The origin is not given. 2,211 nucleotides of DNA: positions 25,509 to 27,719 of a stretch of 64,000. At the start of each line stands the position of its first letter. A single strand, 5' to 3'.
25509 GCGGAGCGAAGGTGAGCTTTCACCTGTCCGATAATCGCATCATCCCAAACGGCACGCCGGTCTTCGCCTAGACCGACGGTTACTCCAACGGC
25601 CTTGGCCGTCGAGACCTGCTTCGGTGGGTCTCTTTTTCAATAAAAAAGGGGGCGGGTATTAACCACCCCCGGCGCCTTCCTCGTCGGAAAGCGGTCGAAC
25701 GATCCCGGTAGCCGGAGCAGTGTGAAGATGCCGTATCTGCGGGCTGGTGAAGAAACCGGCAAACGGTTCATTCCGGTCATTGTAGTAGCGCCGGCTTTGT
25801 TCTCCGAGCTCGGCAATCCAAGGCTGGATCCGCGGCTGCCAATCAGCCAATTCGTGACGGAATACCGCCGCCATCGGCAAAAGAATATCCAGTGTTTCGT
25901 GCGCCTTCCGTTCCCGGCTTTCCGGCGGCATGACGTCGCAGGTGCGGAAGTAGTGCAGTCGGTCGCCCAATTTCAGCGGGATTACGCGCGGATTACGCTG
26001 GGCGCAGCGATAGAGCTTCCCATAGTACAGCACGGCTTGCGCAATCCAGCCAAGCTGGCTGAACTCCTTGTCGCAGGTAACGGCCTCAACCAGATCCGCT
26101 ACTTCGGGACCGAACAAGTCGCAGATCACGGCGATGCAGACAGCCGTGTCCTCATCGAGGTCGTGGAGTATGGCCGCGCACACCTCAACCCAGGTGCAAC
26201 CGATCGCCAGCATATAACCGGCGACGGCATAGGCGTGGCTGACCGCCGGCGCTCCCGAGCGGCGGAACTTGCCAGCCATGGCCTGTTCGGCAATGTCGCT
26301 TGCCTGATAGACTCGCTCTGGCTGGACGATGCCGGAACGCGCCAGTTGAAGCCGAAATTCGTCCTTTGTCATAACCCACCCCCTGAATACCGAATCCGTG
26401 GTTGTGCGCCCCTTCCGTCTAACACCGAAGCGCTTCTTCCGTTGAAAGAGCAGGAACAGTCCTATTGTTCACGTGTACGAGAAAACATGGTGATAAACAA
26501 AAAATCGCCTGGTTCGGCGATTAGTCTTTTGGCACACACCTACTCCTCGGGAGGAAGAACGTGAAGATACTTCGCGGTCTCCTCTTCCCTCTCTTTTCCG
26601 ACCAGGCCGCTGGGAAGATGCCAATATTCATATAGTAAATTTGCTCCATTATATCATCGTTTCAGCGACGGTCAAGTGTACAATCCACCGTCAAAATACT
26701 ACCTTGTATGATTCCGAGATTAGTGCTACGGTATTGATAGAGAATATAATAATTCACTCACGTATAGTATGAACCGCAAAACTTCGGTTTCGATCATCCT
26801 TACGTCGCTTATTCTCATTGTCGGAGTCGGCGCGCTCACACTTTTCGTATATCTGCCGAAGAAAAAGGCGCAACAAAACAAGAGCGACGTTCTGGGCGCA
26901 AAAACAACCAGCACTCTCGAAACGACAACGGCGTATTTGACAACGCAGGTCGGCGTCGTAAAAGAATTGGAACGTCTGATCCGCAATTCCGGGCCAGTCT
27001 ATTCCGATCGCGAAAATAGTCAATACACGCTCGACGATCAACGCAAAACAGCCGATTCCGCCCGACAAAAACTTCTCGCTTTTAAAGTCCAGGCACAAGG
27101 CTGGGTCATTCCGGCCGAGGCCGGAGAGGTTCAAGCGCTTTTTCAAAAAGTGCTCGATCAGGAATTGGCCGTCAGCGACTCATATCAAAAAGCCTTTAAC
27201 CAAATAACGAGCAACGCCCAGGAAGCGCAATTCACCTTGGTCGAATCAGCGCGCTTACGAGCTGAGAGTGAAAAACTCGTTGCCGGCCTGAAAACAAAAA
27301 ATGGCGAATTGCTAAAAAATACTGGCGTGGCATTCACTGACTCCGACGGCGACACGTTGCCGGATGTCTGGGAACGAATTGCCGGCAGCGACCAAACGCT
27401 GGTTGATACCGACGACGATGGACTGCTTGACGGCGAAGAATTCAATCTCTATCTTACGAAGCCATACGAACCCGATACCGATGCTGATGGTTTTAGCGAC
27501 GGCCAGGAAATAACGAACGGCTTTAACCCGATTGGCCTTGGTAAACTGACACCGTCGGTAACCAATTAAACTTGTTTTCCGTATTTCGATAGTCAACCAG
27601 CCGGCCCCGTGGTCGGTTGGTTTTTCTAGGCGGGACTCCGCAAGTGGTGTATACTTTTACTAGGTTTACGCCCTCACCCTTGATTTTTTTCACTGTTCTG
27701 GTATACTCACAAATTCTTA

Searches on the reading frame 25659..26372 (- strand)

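Call 9: search_protein_families(library=pfam, proteins=[window:25659-26372:-], max_evalue=0.001)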
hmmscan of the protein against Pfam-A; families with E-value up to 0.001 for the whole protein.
window:25659-26372:- (237 aa): 1 family
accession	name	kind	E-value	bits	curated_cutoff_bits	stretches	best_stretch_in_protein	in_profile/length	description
PF13328.12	HD_4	-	1.7e-18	67.3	27.2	1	24-168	1-150/156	HD domain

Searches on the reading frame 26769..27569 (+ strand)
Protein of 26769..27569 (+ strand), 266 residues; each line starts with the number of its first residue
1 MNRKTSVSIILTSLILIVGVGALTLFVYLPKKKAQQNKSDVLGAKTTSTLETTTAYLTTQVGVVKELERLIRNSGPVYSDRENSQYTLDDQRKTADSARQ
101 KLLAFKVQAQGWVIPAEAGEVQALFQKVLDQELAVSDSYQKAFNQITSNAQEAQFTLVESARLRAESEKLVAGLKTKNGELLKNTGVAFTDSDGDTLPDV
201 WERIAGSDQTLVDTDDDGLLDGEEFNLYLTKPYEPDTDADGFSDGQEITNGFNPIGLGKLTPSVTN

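Call 9: search_protein_families(library=pfam, proteins=[window:26769-27569:+], max_evalue=0.001)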
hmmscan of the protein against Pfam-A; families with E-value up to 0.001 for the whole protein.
window:26769-27569:+ (266 aa): 2 families
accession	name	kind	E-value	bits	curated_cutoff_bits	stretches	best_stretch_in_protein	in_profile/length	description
PF18884.5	TSP3_bac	-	9e-07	29.1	25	0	236-252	1-17/22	Bacterial TSP3 repeat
PF03495.19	Binary_toxB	-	0.00015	22.4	25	1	191-250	2-62/78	Clostridial binary toxin B/anthrax toxin PA Ca-binding domain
